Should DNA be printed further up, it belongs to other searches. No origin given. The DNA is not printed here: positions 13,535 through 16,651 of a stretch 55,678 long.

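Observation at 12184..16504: Candidate undescribed two-gene system: acidic 502-aa protein translationally coupled to a RapA-like SNF2 ATPase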

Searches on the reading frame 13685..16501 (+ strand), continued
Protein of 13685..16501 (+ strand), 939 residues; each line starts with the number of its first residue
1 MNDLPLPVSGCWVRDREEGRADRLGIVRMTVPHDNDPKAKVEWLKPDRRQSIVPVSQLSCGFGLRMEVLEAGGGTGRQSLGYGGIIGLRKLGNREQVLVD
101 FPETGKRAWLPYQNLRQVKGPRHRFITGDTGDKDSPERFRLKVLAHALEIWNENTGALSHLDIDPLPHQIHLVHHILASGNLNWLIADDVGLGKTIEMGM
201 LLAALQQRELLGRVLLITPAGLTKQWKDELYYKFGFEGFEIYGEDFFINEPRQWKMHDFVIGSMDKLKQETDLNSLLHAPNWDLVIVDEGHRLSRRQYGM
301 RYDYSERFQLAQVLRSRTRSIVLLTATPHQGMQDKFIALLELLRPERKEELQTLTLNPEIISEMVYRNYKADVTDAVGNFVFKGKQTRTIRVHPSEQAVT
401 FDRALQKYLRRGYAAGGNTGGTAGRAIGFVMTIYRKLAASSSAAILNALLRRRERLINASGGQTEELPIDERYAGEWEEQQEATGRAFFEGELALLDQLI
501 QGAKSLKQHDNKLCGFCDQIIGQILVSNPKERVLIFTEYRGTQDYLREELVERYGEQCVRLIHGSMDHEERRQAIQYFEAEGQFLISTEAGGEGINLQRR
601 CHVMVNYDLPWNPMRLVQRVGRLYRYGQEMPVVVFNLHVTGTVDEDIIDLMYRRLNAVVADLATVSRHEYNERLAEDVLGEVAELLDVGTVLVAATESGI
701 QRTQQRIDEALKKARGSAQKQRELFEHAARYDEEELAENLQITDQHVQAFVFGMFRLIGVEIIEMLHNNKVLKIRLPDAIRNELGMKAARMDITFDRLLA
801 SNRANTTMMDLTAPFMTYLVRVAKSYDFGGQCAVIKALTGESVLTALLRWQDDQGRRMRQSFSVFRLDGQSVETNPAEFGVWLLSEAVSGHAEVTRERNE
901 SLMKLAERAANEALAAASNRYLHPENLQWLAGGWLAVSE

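Call 21: find_homologous_proteins(query=window:13685-16501:+, max_evalue=1e-50)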
Query window:13685-16501:+ (939 aa): 3052 proteins with E <= 1e-50 among 8000 candidates; the best 120 are listed.
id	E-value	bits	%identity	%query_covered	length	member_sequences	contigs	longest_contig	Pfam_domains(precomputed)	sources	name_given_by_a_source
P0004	0.0e+0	2023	99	95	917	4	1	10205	PF00270.36,PF00176.30,PF00271.38,PF04851.22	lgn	-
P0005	0.0e+0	1825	85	100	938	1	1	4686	PF00270.36,PF00176.30,PF00271.38,PF04851.22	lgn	-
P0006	0.0e+0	1412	66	99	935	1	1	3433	PF00270.36,PF00176.30,PF00271.38,PF04851.22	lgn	-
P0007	0.0e+0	1383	66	100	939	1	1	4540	PF00270.36,PF00176.30,PF00271.38,PF04851.22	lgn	-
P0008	0.0e+0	1218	60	99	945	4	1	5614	PF00270.36,PF00176.30,PF00271.38,PF04851.22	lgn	-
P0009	0.0e+0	1212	59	99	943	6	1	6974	PF00270.36,PF00176.30,PF00271.38,PF04851.22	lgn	-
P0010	0.0e+0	1203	59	99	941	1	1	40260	PF00270.36,PF00176.30,PF00271.38,PF04851.22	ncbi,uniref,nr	ncbi:helicase domain-containing protein [Thiorhodococcus drewsii AZ1]|uniref:Helicase domain-contain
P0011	0.0e+0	1203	59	99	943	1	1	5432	PF00270.36,PF00176.30,PF00271.38,PF04851.22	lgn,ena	-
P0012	0.0e+0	1201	59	99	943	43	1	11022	PF00270.36,PF00176.30,PF00271.38,PF04851.22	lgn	-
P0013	0.0e+0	1199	60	99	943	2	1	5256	PF00270.36,PF00176.30,PF00271.38,PF04851.22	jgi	jgi:superfamily II DNA or RNA helicase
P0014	0.0e+0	1197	59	99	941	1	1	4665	PF00270.36,PF00176.30,PF00271.38,PF04851.22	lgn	-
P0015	0.0e+0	1195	59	99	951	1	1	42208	PF00270.36,PF00176.30,PF00271.38,PF04851.22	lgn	-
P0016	0.0e+0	1193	59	99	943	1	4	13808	PF00270.36,PF00176.30,PF12137.14,PF00271.38,PF04851.22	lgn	-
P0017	0.0e+0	1191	59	99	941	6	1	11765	PF00270.36,PF00176.30,PF00271.38,PF04851.22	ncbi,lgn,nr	ncbi:MAG: helicase-related protein [Pseudomonadota bacterium]|nr:helicase-related protein [Pseudomon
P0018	0.0e+0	1190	58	99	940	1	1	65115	PF00270.36,PF00176.30,PF00271.38,PF04851.22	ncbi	-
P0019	0.0e+0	1189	58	99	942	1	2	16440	PF00270.36,PF00176.30,PF00271.38,PF04851.22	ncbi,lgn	-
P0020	0.0e+0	1189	59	99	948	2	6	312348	PF00270.36,PF00176.30,PF00271.38,PF04851.22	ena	-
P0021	0.0e+0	1188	58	99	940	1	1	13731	PF00270.36,PF00176.30,PF00271.38,PF04851.22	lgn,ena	-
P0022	0.0e+0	1187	59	99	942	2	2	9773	PF00270.36,PF00176.30,PF00271.38,PF04851.22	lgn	-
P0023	0.0e+0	1187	58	99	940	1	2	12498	PF00270.36,PF00176.30,PF00271.38,PF04851.22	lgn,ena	-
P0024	0.0e+0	1186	58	99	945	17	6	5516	PF00270.36,PF00176.30,PF00271.38,PF04851.22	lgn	-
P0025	0.0e+0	1185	58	99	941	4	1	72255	PF00270.36,PF00176.30,PF00271.38,PF04851.22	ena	-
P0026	0.0e+0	1185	58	99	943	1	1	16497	PF00270.36,PF00176.30,PF00271.38,PF04851.22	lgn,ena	-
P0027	0.0e+0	1184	59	99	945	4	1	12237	PF00270.36,PF00176.30,PF00271.38,PF04851.22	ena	-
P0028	0.0e+0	1184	59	99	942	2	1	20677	PF00270.36,PF00176.30,PF00271.38,PF04851.22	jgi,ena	-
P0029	0.0e+0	1184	58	99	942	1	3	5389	PF00270.36,PF00176.30,PF00271.38,PF04851.22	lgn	-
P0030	0.0e+0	1184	59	99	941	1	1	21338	PF00270.36,PF00176.30,PF00271.38,PF04851.22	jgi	-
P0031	0.0e+0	1183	58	99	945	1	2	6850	PF00270.36,PF00176.30,PF00271.38,PF04851.22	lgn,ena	-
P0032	0.0e+0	1183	58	99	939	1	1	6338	PF00270.36,PF00176.30,PF00271.38,PF04851.22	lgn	-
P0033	0.0e+0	1183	58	99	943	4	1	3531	PF00270.36,PF00176.30,PF00271.38,PF04851.22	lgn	-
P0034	0.0e+0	1183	59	99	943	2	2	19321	PF00270.36,PF00176.30,PF12137.14,PF00271.38,PF04851.22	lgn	-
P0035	0.0e+0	1182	58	99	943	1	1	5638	PF00270.36,PF00176.30,PF00271.38,PF04851.22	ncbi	-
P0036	0.0e+0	1181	57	100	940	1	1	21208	PF00270.36,PF00176.30,PF00271.38,PF04851.22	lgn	-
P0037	0.0e+0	1180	58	100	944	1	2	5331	PF00270.36,PF00176.30,PF00271.38,PF04851.22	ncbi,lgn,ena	-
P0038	0.0e+0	1180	58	99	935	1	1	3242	PF00270.36,PF00176.30,PF00271.38,PF04851.22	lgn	-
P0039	0.0e+0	1180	57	100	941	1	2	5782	PF00270.36,PF00176.30,PF00271.38,PF04851.22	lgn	-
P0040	0.0e+0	1179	57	100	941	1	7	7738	PF00270.36,PF00176.30,PF00271.38,PF04851.22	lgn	-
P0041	0.0e+0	1179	58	99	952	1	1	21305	PF00270.36,PF00176.30,PF00271.38,PF04851.22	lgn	-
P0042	0.0e+0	1178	56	100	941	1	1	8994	PF00270.36,PF00176.30,PF00271.38,PF04851.22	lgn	-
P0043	0.0e+0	1178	58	99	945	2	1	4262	PF00270.36,PF00176.30,PF00271.38,PF04851.22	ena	-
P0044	0.0e+0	1178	56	100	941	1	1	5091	PF00270.36,PF00176.30,PF00271.38,PF04851.22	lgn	-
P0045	0.0e+0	1178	56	100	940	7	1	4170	PF00270.36,PF00176.30,PF00271.38,PF04851.22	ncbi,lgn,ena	-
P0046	0.0e+0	1177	58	99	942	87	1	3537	PF00270.36,PF00176.30,PF00271.38,PF04851.22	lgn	-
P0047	0.0e+0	1177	58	99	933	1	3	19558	PF00270.36,PF00176.30,PF00271.38,PF04851.22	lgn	-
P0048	0.0e+0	1175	57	99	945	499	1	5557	PF00270.36,PF00176.30,PF00271.38,PF04851.22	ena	-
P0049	0.0e+0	1175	57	99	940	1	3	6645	PF00270.36,PF00176.30,PF00271.38,PF04851.22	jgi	jgi:ERCC4-related helicase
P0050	0.0e+0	1175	58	99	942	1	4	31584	PF00270.36,PF00176.30,PF00271.38,PF04851.22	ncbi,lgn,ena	-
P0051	0.0e+0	1174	58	99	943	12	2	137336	PF00270.36,PF00176.30,PF00271.38,PF04851.22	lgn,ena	-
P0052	0.0e+0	1174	57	99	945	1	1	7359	PF00270.36,PF00176.30,PF00271.38,PF04851.22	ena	-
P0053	0.0e+0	1174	59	99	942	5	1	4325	PF00270.36,PF00176.30,PF00271.38,PF04851.22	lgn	-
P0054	0.0e+0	1174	58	99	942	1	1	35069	PF00270.36,PF00176.30,PF00271.38,PF04851.22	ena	-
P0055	0.0e+0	1172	58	99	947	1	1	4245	PF00270.36,PF00176.30,PF00271.38,PF04851.22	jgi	-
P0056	0.0e+0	1172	57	99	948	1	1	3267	PF00270.36,PF00176.30,PF00271.38,PF04851.22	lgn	-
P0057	0.0e+0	1171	57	100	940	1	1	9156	PF00270.36,PF00176.30,PF00271.38,PF04851.22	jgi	jgi:ERCC4-related helicase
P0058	0.0e+0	1171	58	99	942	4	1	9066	PF00270.36,PF00176.30,PF00271.38,PF04851.22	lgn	-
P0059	0.0e+0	1171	58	99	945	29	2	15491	PF00270.36,PF00176.30,PF00271.38,PF04851.22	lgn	-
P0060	0.0e+0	1171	57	100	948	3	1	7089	PF00270.36,PF00176.30,PF00271.38,PF04851.22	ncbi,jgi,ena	-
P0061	0.0e+0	1170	56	100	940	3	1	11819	PF00270.36,PF00176.30,PF00271.38,PF04851.22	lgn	-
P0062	0.0e+0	1170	57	99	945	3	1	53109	PF00270.36,PF00176.30,PF00271.38,PF04851.22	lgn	-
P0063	0.0e+0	1170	57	99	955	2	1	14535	PF00270.36,PF00176.30,PF00271.38,PF04851.22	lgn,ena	-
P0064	0.0e+0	1170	58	99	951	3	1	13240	PF00270.36,PF00176.30,PF00271.38,PF04851.22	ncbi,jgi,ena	-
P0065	0.0e+0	1169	57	99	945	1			PF00270.36,PF00176.30,PF00271.38,PF04851.22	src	-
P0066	0.0e+0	1168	59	99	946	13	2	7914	PF00270.36,PF00176.30,PF00271.38,PF04851.22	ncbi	ncbi:MAG: helicase-related protein [Nitrospiraceae bacterium]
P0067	0.0e+0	1168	56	100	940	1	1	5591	PF00270.36,PF00176.30,PF00271.38,PF04851.22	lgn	-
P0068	0.0e+0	1168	57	100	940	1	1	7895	PF00270.36,PF00176.30,PF00271.38,PF04851.22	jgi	jgi:ERCC4-related helicase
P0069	0.0e+0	1168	57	100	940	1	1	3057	PF00270.36,PF00176.30,PF00271.38,PF04851.22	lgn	-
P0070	0.0e+0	1168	57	100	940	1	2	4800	PF00270.36,PF00176.30,PF00271.38,PF04851.22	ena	-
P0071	0.0e+0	1168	57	100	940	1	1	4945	PF00270.36,PF00176.30,PF00271.38,PF04851.22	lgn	-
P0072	0.0e+0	1167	57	99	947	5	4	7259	PF00270.36,PF00176.30,PF00271.38,PF04851.22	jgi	jgi:superfamily II DNA or RNA helicase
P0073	0.0e+0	1167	60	94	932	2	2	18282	PF00270.36,PF00176.30,PF00271.38,PF04851.22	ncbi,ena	-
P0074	0.0e+0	1167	57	100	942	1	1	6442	PF00270.36,PF00176.30,PF00271.38,PF04851.22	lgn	-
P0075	0.0e+0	1167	56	99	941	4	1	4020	PF00270.36,PF00176.30,PF00271.38,PF04851.22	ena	-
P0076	0.0e+0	1167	57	99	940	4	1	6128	PF00270.36,PF00176.30,PF00271.38,PF04851.22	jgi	-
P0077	0.0e+0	1166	57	99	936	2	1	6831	PF00270.36,PF00176.30,PF00271.38,PF04851.22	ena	-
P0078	0.0e+0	1166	58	99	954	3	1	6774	PF00270.36,PF00176.30,PF00271.38,PF04851.22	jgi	-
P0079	0.0e+0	1166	59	99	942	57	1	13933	PF00270.36,PF00176.30,PF00271.38,PF04851.22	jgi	-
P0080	0.0e+0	1165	58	99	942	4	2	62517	PF00270.36,PF00176.30,PF00271.38,PF04851.22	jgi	jgi:superfamily II DNA or RNA helicase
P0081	0.0e+0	1165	57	99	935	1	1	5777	PF00270.36,PF00176.30,PF00271.38,PF04851.22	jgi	jgi:superfamily II DNA or RNA helicase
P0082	0.0e+0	1165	57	99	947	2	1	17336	PF00270.36,PF00176.30,PF00271.38,PF04851.22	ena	-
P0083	0.0e+0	1164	56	99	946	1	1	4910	PF00270.36,PF00176.30,PF00271.38,PF04851.22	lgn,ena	-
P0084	0.0e+0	1164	57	99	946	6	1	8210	PF00270.36,PF00176.30,PF00271.38,PF04851.22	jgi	jgi:superfamily II DNA or RNA helicase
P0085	0.0e+0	1163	57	100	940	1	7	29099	PF00270.36,PF00176.30,PF00271.38,PF04851.22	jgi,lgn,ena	jgi:superfamily II DNA or RNA helicase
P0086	0.0e+0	1162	57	100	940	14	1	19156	PF00270.36,PF00176.30,PF00271.38,PF04851.22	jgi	jgi:ERCC4-related helicase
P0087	0.0e+0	1162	58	99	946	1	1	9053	PF00270.36,PF00176.30,PF00271.38,PF04851.22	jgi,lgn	jgi:superfamily II DNA or RNA helicase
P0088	0.0e+0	1162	58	99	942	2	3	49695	PF00270.36,PF00176.30,PF00271.38,PF04851.22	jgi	-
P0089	0.0e+0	1162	58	99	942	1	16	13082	PF00270.36,PF00176.30,PF00271.38,PF04851.22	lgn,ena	-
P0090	0.0e+0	1162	58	99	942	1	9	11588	PF00270.36,PF00176.30,PF00271.38,PF04851.22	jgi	-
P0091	0.0e+0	1160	57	99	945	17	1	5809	PF00270.36,PF00176.30,PF00271.38,PF04851.22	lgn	-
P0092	0.0e+0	1160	58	99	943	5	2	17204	PF00270.36,PF00176.30,PF00271.38,PF04851.22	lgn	-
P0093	0.0e+0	1159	58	99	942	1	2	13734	PF00270.36,PF00176.30,PF00271.38,PF04851.22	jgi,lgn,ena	jgi:superfamily II DNA or RNA helicase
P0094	0.0e+0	1158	57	100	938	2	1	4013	PF00270.36,PF00176.30,PF00271.38,PF04851.22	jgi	-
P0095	0.0e+0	1158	58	99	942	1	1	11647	PF00270.36,PF00176.30,PF00271.38,PF04851.22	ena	-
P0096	0.0e+0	1157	56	99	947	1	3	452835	PF00270.36,PF00176.30,PF00271.38,PF04851.22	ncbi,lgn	-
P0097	0.0e+0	1157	57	99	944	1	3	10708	PF00270.36,PF00176.30,PF00271.38,PF04851.22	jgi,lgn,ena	-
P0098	0.0e+0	1157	56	100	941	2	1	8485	PF00270.36,PF00176.30,PF00271.38,PF04851.22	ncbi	ncbi:MAG: DEAD/DEAH box helicase [Methylobacter sp.]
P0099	0.0e+0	1156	57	99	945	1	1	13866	PF00270.36,PF00176.30,PF00271.38,PF04851.22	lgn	-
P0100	0.0e+0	1156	57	96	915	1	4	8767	PF00270.36,PF00176.30,PF00271.38,PF04851.22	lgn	-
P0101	0.0e+0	1155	57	99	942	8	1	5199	PF00270.36,PF00176.30,PF00271.38,PF04851.22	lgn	-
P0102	0.0e+0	1154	57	99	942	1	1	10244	PF00270.36,PF00176.30,PF00271.38,PF04851.22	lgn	-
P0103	0.0e+0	1154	56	99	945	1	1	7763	PF00270.36,PF00176.30,PF00271.38,PF04851.22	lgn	-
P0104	0.0e+0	1154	57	99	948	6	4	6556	PF00270.36,PF00176.30,PF00271.38,PF04851.22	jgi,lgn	jgi:superfamily II DNA or RNA helicase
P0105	0.0e+0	1154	57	99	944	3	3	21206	PF00270.36,PF00176.30,PF00271.38,PF04851.22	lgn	-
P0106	0.0e+0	1153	57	99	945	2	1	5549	PF00270.36,PF00176.30,PF00271.38,PF04851.22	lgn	-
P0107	0.0e+0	1153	57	100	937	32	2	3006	PF00270.36,PF00176.30,PF00271.38,PF04851.22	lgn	-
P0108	0.0e+0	1153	57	99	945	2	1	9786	PF00270.36,PF00176.30,PF00271.38,PF04851.22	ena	-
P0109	0.0e+0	1153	58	99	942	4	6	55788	PF00270.36,PF00176.30,PF00271.38,PF04851.22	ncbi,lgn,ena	-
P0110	0.0e+0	1152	56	99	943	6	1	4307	PF00270.36,PF00176.30,PF00271.38,PF04851.22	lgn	-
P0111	0.0e+0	1152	57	99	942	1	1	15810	PF00270.36,PF00176.30,PF00271.38,PF04851.22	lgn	-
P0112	0.0e+0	1152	57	99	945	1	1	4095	PF00270.36,PF00176.30,PF12137.14,PF00271.38,PF04851.22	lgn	-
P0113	0.0e+0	1152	58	99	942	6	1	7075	PF00270.36,PF00176.30,PF00271.38,PF04851.22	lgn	-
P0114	0.0e+0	1152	58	99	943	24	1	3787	PF00270.36,PF00176.30,PF00271.38,PF04851.22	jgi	jgi:superfamily II DNA or RNA helicase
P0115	0.0e+0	1151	56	99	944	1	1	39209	PF00270.36,PF00176.30,PF00271.38,PF04851.22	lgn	-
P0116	0.0e+0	1150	56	99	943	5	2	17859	PF00270.36,PF00176.30,PF00271.38,PF04851.22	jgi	-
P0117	0.0e+0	1150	57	99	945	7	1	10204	PF00270.36,PF00176.30,PF00271.38,PF04851.22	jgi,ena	-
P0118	0.0e+0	1150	58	99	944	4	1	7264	PF00270.36,PF00176.30,PF12137.14,PF00271.38,PF04851.22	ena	-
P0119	0.0e+0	1149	57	99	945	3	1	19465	PF00270.36,PF00176.30,PF00271.38,PF04851.22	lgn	-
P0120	0.0e+0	1149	57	99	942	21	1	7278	PF00270.36,PF00176.30,PF00271.38,PF04851.22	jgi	-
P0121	0.0e+0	1149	57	99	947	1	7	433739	PF00270.36,PF00176.30,PF00271.38,PF04851.22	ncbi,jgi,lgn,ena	jgi:ERCC4-related helicase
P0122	0.0e+0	1148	57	99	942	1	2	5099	PF00270.36,PF00176.30,PF00271.38,PF04851.22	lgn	-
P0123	0.0e+0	1148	57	96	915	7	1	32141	PF00270.36,PF00176.30,PF00271.38,PF04851.22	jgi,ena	-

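Call 22: find_encoding_contigs(protein=P0010, flank=8000, max_places=2)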
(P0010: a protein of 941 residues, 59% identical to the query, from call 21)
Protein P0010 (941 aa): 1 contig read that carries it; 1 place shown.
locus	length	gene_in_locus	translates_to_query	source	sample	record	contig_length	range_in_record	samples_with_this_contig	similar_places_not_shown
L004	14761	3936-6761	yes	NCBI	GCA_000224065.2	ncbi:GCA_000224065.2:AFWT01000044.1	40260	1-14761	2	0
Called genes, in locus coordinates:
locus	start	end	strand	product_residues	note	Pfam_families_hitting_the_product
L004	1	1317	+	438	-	PF11512:Atu4866 (faint), PF12900:Pyridox_ox_2 (faint), PF22206:Cas_Csm6_6H (faint)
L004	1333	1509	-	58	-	-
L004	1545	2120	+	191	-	PF08547:CIA30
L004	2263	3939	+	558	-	PF13428:TPR_14 (faint), PF14559:TPR_19 (faint)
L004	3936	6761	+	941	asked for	PF00176:SNF2-rel_dom, PF00270:DEAD, PF04851:ResIII, PF00271:Helicase_C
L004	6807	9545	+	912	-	PF01555:N6_N4_Mtase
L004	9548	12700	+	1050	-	PF04851:ResIII (faint)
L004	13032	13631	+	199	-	PF00081:Sod_Fe_N, PF02777:Sod_Fe_C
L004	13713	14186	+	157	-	-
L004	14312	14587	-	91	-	-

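Call 23: find_encoding_contigs(protein=P0121, flank=8000, max_places=3)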
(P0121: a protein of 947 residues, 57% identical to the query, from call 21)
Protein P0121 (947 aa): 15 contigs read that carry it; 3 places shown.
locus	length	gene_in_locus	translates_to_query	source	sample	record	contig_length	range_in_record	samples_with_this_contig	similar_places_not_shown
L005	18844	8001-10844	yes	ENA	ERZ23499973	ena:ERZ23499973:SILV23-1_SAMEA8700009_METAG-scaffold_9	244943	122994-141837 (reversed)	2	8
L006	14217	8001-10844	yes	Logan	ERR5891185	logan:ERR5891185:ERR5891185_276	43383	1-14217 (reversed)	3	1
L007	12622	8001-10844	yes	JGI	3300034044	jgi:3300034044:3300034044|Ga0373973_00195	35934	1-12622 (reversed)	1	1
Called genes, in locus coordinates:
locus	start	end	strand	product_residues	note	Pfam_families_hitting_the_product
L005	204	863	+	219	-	PF13557:Phenol_MetA_deg (faint)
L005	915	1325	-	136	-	-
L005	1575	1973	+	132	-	PF20337:DUF6632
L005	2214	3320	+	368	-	-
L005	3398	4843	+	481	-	PF00474:SSF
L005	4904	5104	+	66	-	-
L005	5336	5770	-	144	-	-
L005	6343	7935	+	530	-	-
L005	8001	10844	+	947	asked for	PF00176:SNF2-rel_dom, PF00270:DEAD, PF04851:ResIII, PF00271:Helicase_C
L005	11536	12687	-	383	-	PF00268:Ribonuc_red_sm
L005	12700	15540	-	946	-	PF03477:ATP-cone, PF00317:Ribonuc_red_lgN, PF02867:Ribonuc_red_lgC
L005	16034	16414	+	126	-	PF00462:Glutaredoxin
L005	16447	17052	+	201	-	PF00578:AhpC-TSA, PF08534:Redoxin, PF10417:1-cysPrx_C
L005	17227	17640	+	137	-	-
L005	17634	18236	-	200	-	PF00929:RNase_T, PF16473:Rv2179c-like (weak)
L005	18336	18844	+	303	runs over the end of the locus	PF18393:MotY_N, PF00691:OmpA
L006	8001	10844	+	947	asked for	PF00176:SNF2-rel_dom, PF00270:DEAD, PF04851:ResIII, PF00271:Helicase_C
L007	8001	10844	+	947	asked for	PF00176:SNF2-rel_dom, PF00270:DEAD, PF04851:ResIII, PF00271:Helicase_C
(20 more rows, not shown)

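Call 24: find_encoding_contigs(protein=P0020, flank=8000, max_places=3)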
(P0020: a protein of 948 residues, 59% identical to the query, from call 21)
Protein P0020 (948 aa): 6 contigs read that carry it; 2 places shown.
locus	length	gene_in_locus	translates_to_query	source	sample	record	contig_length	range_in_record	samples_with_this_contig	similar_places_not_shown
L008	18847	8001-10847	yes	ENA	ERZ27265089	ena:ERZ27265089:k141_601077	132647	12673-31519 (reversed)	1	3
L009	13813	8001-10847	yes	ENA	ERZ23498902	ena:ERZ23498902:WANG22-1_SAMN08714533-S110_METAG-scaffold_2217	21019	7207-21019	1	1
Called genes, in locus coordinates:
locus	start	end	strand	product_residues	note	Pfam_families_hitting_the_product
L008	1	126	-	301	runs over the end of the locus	-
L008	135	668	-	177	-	-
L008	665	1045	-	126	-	-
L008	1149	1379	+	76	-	-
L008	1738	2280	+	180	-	PF08722:Tn7_TnsA-like_N (weak)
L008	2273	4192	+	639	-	PF09299:Mu-transpos_C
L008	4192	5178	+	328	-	PF05621:TniB, PF13191:AAA_16 (faint), PF13401:AAA_22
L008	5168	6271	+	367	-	PF06527:TniQ (faint)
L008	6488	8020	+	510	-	-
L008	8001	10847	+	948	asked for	PF00176:SNF2-rel_dom, PF00270:DEAD, PF04851:ResIII, PF00271:Helicase_C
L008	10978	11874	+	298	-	PF26109:WHD_BrxR, PF13280:WYL, PF26107:BrxR_CTD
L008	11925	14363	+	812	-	PF12161:HsdM_N, PF02384:N6_Mtase, PF01170:UPF0020 (faint)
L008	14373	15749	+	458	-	PF01420:Methylase_S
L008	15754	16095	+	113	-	-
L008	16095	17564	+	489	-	PF04326:SLFN_AlbA_2, PF13749:HATPase_c_4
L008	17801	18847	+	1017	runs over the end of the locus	PF04313:HSDR_N, PF00270:DEAD, PF04851:ResIII, PF18766:SWI2_SNF2, PF22679:T1R_D3-like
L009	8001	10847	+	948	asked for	PF00176:SNF2-rel_dom, PF00270:DEAD, PF04851:ResIII, PF00271:Helicase_C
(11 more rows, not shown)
